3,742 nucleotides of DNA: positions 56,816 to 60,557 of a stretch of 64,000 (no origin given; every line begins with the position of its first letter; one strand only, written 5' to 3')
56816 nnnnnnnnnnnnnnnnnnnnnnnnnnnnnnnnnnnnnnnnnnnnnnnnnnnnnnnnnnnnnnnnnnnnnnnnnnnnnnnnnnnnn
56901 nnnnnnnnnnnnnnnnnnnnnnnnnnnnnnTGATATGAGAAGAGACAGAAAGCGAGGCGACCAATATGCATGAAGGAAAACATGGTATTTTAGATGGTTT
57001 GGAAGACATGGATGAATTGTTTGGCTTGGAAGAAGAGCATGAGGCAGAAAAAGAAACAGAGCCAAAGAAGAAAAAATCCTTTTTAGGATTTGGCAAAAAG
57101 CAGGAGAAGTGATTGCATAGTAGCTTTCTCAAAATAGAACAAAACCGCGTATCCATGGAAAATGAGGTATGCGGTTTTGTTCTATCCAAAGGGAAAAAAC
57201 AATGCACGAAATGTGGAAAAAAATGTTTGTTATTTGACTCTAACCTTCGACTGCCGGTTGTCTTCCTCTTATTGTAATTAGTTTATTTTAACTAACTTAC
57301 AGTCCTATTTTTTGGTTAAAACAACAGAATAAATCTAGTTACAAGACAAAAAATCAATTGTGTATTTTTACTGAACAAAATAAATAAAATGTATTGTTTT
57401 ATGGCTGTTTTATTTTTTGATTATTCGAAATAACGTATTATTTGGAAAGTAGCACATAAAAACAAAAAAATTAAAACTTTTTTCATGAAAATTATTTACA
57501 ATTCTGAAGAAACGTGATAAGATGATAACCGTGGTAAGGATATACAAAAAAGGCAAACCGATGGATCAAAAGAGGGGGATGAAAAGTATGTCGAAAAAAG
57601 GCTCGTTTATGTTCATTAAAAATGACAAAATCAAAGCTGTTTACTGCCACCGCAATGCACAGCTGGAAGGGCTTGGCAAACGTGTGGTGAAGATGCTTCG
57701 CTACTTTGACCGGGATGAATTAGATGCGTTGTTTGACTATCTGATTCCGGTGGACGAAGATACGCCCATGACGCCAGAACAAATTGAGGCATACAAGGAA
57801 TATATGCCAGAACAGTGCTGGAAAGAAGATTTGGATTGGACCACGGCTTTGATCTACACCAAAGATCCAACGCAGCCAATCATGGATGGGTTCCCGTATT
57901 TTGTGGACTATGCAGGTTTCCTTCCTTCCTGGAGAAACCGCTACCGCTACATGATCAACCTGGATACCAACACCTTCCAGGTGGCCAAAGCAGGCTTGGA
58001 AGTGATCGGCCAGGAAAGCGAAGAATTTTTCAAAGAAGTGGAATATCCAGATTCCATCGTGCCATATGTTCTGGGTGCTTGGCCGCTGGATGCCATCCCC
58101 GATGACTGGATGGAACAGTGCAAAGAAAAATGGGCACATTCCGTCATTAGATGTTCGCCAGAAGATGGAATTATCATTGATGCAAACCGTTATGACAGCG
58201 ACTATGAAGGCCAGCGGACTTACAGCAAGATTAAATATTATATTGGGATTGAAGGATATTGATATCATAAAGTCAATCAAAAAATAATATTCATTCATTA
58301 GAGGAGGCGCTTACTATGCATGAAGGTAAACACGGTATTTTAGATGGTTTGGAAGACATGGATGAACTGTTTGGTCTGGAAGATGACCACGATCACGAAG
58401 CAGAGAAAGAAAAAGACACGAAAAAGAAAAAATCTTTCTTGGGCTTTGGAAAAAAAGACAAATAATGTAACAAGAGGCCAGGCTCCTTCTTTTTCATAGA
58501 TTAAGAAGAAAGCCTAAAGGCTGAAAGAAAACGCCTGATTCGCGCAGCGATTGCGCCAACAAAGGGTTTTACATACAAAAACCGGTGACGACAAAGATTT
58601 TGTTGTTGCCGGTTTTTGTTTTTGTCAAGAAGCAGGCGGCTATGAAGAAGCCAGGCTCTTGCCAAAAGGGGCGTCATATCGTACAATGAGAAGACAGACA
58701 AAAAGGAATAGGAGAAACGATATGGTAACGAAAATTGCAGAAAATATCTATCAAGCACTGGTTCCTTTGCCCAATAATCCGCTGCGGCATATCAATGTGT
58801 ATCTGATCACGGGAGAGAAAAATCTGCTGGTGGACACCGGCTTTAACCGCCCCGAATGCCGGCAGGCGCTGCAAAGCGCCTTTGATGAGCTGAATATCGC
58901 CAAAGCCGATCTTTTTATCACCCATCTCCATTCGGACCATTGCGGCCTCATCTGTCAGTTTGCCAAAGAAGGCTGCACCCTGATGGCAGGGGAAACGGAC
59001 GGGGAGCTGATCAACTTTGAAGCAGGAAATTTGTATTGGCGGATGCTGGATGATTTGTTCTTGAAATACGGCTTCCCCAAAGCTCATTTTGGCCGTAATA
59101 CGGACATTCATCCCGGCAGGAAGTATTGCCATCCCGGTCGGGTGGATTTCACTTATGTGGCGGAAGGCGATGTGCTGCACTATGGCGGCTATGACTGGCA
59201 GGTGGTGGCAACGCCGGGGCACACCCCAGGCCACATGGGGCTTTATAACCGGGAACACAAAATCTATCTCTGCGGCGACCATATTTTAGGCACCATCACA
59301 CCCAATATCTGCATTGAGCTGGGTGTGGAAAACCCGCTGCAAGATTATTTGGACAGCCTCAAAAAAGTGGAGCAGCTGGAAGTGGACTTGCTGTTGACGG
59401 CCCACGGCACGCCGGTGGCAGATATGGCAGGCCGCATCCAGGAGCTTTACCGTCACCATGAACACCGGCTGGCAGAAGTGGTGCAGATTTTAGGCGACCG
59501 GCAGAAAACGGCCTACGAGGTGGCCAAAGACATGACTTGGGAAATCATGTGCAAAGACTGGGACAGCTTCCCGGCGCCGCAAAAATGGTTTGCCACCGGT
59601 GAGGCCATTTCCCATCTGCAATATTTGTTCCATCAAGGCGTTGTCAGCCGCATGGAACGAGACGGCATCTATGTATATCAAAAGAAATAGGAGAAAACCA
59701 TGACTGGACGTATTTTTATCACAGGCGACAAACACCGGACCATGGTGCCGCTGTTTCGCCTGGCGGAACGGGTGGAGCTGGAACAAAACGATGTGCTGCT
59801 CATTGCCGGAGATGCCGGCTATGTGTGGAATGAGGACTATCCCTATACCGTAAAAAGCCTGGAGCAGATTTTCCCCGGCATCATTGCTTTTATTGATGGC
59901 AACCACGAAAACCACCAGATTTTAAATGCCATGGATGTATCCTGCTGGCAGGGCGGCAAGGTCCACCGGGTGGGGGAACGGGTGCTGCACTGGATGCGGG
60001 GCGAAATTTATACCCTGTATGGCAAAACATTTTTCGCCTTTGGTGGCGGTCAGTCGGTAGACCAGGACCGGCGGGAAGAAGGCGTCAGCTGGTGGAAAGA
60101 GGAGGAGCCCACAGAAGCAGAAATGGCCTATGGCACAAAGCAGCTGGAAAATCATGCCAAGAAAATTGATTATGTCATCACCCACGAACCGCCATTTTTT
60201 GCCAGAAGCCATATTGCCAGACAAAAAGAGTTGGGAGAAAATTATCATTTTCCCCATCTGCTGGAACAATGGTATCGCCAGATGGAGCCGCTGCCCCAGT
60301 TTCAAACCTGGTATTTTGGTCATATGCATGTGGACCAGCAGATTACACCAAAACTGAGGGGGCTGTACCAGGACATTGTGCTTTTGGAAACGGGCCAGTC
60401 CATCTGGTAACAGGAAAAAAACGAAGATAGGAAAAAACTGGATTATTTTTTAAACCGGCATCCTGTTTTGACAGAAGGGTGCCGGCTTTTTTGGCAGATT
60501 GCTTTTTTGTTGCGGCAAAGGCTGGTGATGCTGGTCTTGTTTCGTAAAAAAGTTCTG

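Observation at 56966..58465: Two unannotated paralogous 48/49-aa peptides whose differences are almost purely synonymous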

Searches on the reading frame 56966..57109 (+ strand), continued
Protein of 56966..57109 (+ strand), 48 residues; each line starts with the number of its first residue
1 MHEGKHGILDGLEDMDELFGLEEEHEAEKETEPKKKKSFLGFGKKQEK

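Call 70: predict_structure(alignment_id=A6)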
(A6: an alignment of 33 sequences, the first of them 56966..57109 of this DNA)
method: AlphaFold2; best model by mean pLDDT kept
length: 48 residues; sequences in the alignment: 33
mean_pLDDT: 64.1   pTM: 0.21
mean pLDDT of the five models: 64.1, 60.4, 60.4, 59.7, 58.6
residues with pLDDT >= 90: 0; 70-90: 11; 50-70: 36; < 50: 1
segments of 3 or more residues with pLDDT < 50: none
pLDDT, mean of each block of 10 residues (from residue 1): 67 73 58 62 60
secondary structure, 60 per line:
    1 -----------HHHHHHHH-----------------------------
elements in order: H12-19

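Call 74: search_protein_families(library=pfam, alignment_id=A5, max_evalue=10)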
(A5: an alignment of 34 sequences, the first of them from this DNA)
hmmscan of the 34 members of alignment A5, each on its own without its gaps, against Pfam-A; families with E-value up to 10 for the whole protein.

A. member 1, seq(48 aa): 0 families

B. families by the number of members that match (of 34 scanned): 10 families
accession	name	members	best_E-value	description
PF02535.28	Zip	4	0.52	ZIP Zinc transporter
PF04592.20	SelP_N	4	1.8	Selenoprotein P, N terminal region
PF10587.14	EF-1_beta_acid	3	0.0045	Eukaryotic elongation factor 1 beta central acidic region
PF15624.11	Mif2_N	2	0.026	Kinetochore CENP-C fungal homologue, Mif2, N-terminal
PF12628.13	Inhibitor_I71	1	0.12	Falstatin, cysteine peptidase inhibitor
PF16074.10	PilW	1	0.17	Type IV Pilus-assembly protein W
PF11037.13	Musclin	1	0.29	Insulin-resistance promoting peptide in skeletal muscle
PF10986.14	ZrgA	1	0.8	ZrgA family zinc uptake protein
PF23798.1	Beta-prop_SPT8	1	3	SPT8 beta propeller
PF15539.11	CAF1-p150_C2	1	3.7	CAF1 complex subunit p150, region binding to CAF1-p60 at C-term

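Call 80: search_protein_families(library=pfam, proteins=[L031:9874-11859:+, L031:5347-6750:+, L031:4007-5122:+, L031:9081-9575:-, L031:11911-12429:+], max_evalue=0.001)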
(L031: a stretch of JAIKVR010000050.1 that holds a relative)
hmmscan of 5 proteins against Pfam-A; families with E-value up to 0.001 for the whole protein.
L031:9874-11859:+ (662 aa): 3 families
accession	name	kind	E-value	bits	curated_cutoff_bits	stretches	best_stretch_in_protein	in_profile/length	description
PF02129.25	Peptidase_S15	-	1.6e-47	162.8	23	1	50-382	1-261/262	X-Pro dipeptidyl-peptidase (S15 family)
PF08530.16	PepX_C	-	2.7e-26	93.3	22.5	1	409-654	1-200/217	X-Pro dipeptidyl-peptidase C-terminal non-catalytic domain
PF00326.27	Peptidase_S9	-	2e-05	24.6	22.6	0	200-402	41-208/213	Prolyl oligopeptidase family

L031:5347-6750:+ (468 aa): 1 family
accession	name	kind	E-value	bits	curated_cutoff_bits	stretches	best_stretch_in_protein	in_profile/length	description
PF01554.23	MatE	-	7.3e-47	159.5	24.9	2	33-194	1-161/161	MatE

L031:4007-5122:+ (372 aa): 5 families
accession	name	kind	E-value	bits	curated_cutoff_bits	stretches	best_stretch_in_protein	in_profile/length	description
PF03054.22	tRNA_Me_trans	-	5.9e-68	229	20.6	1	18-211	2-201/202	tRNA methyl transferase HUP domain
PF20258.4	tRNA_Me_trans_C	-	2.9e-18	66.4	20.6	1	300-367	8-77/77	Aminomethyltransferase beta-barrel domain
PF20259.3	tRNA_Me_trans_M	-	2.9e-14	52.8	27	1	229-281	11-65/66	tRNA methyl transferase PRC-barrel domain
PF02540.23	NAD_synthase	-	5.3e-07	29.5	21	1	15-84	17-82/242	NAD synthase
PF06508.19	QueC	-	0.00021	21.3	22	0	19-49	2-32/210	Queuosine biosynthesis protein QueC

L031:9081-9575:- (164 aa): 3 families
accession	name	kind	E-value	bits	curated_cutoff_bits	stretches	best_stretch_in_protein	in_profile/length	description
PF03358.20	FMN_red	-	0.00023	21.2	24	1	46-117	69-141/152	NADPH-dependent FMN reductase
PF00258.30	Flavodoxin_1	-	0.00028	21.5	25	1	4-77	1-75/143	Flavodoxin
PF12724.12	Flavodoxin_5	-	0.00055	20.7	27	1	4-70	2-66/145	Flavodoxin domain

L031:11911-12429:+ (173 aa): 2 families
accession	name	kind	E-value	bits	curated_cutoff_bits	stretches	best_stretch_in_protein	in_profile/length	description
PF01880.24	Desulfoferrodox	-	2e-19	70.4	22.2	1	88-171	2-97/98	Desulfoferrodoxin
PF06397.17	Desulfoferrod_N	-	0.00028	20.9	23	1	52-83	6-36/36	Desulfoferrodoxin, N-terminal domain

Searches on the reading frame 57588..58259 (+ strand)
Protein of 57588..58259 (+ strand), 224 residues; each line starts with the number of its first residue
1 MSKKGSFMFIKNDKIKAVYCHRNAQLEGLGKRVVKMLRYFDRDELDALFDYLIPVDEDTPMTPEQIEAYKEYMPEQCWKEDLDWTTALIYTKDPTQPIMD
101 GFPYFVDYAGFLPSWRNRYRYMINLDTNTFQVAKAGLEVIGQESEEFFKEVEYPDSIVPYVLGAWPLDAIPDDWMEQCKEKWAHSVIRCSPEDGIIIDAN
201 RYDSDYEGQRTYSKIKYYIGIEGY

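Call 6: search_protein_families(library=pfam, proteins=[window:57588-58259:+], max_evalue=1)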
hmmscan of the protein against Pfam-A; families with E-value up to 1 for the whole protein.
window:57588-58259:+ (224 aa): 0 families

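Call 7: search_protein_families(library=ncbifam, proteins=[window:57588-58259:+], max_evalue=1)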
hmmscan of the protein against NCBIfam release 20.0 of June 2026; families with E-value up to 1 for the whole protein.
window:57588-58259:+ (224 aa): 0 families

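Call 31: find_homologous_proteins(query=window:57588-58259:+, max_evalue=0.00001)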
Query window:57588-58259:+ (224 aa): 29 proteins with E <= 0.00001 among 112 candidates.
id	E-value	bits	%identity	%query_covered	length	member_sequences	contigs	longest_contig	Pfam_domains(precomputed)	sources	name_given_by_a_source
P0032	8.5e-150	515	96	100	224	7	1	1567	-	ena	-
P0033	7.0e-118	410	75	100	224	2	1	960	-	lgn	-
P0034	4.0e-114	398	76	100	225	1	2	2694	-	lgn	-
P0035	4.9e-112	391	75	100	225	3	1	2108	-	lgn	-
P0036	1.1e-107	377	70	100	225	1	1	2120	-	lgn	-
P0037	5.3e-107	374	71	100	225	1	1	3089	-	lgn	-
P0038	3.0e-100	352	67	100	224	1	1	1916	-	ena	-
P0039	4.5e-96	339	65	100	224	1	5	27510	-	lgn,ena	-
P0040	5.3e-95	335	64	100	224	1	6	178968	-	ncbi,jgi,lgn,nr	ncbi:MAG: hypothetical protein PHC41_01095 [Lachnospiraceae bacterium]|jgi:hypothetical protein|nr:h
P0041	3.6e-93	329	73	83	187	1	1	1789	-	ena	-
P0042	1.0e-89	318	61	99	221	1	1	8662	-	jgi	-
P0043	5.0e-83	296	59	99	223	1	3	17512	-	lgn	-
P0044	8.7e-80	285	57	100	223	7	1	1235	-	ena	-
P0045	8.1e-79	282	58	99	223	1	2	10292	-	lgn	-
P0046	1.2e-78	282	56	98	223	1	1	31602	-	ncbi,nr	ncbi:hypothetical protein LJC42_04580 [Eubacteriales bacterium OttesenSCG-928-K08]|nr:hypothetical p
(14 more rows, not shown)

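Call 40: predict_structure(alignment_id=A2)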
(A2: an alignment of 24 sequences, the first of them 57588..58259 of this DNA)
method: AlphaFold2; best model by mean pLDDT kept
length: 224 residues; sequences in the alignment: 24
mean_pLDDT: 93.0   pTM: 0.90
mean pLDDT of the five models: 93.0, 92.4, 91.1, 90.9, 90.4
residues with pLDDT >= 90: 178; 70-90: 42; 50-70: 4; < 50: 0
segments of 3 or more residues with pLDDT < 50: none
pLDDT, mean of each block of 10 residues (from residue 1): 87 96 93 97 97 93 94 89 91 93 93 82 98 93 87 91 98 98 95 93 94 95 91
secondary structure, 60 per line:
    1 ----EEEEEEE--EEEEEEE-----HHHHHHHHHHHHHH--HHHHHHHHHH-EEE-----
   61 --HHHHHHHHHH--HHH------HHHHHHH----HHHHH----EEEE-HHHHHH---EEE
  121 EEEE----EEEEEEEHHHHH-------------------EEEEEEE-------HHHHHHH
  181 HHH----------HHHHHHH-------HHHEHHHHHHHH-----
elements in order: E5-11 E14-20 H26-39 H42-51 E53-55 H63-72 H84-90 H95-99 E104-107 H109-114 E118-124 E129-135 H136-140 E160-166 H174-183 H194-200 H212-219

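Call 43: fold_search(model_id=the predicted structure, library=pdb)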
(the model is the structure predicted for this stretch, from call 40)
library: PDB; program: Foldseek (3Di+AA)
matches with E <= 10: 218; with E <= 0.001: 0
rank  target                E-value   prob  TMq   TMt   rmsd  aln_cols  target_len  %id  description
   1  2yhw                  2.5e-01  0.05  0.13  0.10  14.4       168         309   10  High-resolution crystal structures of N-Acetylmannosamine kinase: Insights about substrate specificity, activity and inh (released 2012-02-29)
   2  7p7i_BBB              3.0e-01  0.04  0.13  0.11  15.1       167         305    9  Native structure of N-acetylglucosamine kinase from Plesiomonas shigelloides (released 2022-07-27)
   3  9a71_A                3.8e-01  0.06  0.12  0.09  14.6       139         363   14  Integrative model of BUK-SYGB by crosslinking MS and deep learning (released 2024-09-18)
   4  2yhy                  4.3e-01  0.04  0.13  0.11  14.4       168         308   10  Structure of N-Acetylmannosamine kinase in complex with N- acetylmannosamine and ADP (released 2012-02-29)
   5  7rhe                  5.4e-01  0.02  0.11  0.08  19.2       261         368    9  Crystal Structure of ROK family protein from Burkholderia vietnamiensis G4 (released 2021-11-17)
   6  2qm1_B                6.1e-01  0.03  0.13  0.10  15.6       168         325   11  Crystal structure of glucokinase from Enterococcus faecalis (released 2007-07-31)
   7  7p7i_AAA              6.9e-01  0.03  0.13  0.11  14.9       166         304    7  Native structure of N-acetylglucosamine kinase from Plesiomonas shigelloides (released 2022-07-27)
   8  4htl                  6.9e-01  0.02  0.12  0.10  14.9       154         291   10  Lmo2764 protein, a putative N-acetylmannosamine kinase, from Listeria monocytogenes (released 2012-11-14)
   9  7cuo_B                7.8e-01  0.07  0.17  0.16  15.5       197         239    8  IclR transcription factor complexed with 4-hydroxybenzoic acid from Microbacterium hydrocarbonoxydans (released 2021-05-05)
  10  1ig8                  8.3e-01  0.01  0.12  0.08  18.0       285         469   10  Crystal Structure of Yeast Hexokinase PII with the correct amino acid sequence (released 2001-05-02)
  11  1z6r_A                9.3e-01  0.02  0.12  0.09  15.4       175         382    8  Crystal structure of Mlc from Escherichia coli (released 2005-06-14)
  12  4jax_F                1.3e+00  0.02  0.13  0.08  15.3       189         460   12  Crystal structure of dimeric KlHxk1 in crystal form X (released 2013-05-01)
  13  3lm2_B                1.5e+00  0.02  0.12  0.12  15.9       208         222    9  Crystal structure of Putative kinase. (17743352) from AGROBACTERIUM TUMEFACIENS str. C58 (Dupont) at 1.70 A resolution (released 2010-02-23)
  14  7ai6_A                2.2e+00  0.02  0.12  0.05  13.5       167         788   10  MutS in mismatch bound state (released 2021-03-31)
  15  3bp8_B                2.2e+00  0.01  0.12  0.09  15.8       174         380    9  Crystal structure of Mlc/EIIB complex (released 2008-05-27)
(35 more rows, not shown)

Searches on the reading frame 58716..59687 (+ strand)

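Call 6: search_protein_families(library=pfam, proteins=[window:58716-59687:+], max_evalue=1)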
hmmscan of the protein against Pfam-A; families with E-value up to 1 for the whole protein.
window:58716-59687:+ (324 aa): 4 families
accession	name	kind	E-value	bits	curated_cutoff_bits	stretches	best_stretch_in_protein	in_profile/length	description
PF00753.33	Lactamase_B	-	4e-17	63.2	22.7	1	24-230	4-196/196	Metallo-beta-lactamase superfamily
PF21221.3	B_lactamase-like_C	-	3.4e-05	23.9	27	1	289-309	25-45/46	Metallo-beta-lactamase-like, C-terminal domain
PF23216.1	WH_CYT4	-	0.0061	17.1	27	1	235-308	9-81/97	Mitochondrial protein cyt-4, winged helix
PF12706.13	Lactamase_B_2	-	0.0092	16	27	1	36-78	2-47/200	Beta-lactamase superfamily domain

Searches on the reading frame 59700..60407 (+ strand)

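Call 6: search_protein_families(library=pfam, proteins=[window:59700-60407:+], max_evalue=1)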
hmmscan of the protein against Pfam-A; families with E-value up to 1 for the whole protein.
window:59700-60407:+ (236 aa): 4 families
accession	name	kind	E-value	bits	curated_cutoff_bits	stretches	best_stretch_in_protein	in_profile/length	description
PF00149.33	Metallophos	-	2.5e-10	41.6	21.5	1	4-211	2-190/191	Calcineurin-like phosphoesterase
PF13128.11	DUF3954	-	0.13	12.5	23.7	1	80-92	33-45/49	Protein of unknown function (DUF3954)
PF10674.14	Ycf54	-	0.15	12.7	25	1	131-176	12-57/92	Ycf54 protein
PF16626.10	Papilin_u7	-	0.21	12.6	27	0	190-225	44-81/92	Linking region between Kunitz_BPTI and I-set on papilin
